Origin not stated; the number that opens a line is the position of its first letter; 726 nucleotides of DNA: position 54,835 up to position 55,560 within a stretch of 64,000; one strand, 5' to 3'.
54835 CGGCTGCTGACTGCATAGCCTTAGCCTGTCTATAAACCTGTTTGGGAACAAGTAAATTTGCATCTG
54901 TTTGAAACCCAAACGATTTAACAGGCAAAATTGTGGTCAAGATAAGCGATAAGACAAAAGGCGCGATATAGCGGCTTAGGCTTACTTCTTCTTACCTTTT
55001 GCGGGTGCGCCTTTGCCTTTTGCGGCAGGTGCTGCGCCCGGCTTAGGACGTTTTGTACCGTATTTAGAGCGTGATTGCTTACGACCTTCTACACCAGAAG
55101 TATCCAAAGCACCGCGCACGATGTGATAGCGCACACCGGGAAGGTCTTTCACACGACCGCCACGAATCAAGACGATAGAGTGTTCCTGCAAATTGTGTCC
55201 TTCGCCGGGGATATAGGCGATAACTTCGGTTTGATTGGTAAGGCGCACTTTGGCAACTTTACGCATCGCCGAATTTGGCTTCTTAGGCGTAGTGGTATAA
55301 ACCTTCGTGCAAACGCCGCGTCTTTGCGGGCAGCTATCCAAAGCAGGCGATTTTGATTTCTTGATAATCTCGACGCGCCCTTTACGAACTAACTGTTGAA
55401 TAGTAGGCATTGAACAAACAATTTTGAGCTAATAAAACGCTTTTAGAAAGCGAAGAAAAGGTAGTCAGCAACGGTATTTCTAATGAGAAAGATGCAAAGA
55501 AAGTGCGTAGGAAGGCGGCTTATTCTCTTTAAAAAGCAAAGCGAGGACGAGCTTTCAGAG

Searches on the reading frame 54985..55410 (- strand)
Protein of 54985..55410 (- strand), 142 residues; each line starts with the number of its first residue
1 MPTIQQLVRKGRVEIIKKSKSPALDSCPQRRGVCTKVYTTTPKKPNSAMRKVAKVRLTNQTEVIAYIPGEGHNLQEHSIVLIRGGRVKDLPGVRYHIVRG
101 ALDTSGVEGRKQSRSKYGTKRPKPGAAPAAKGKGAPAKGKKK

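Call 73: search_protein_families(library=pfam, proteins=[window:54985-55410:-], max_evalue=0.0001)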
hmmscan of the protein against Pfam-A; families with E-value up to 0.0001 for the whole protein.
window:54985-55410:- (142 aa): 1 family
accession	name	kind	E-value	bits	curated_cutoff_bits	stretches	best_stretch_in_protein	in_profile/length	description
PF00164.32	Ribosom_S12_S23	-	7.2e-42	142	22.3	1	18-123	2-109/110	Ribosomal protein S12/S23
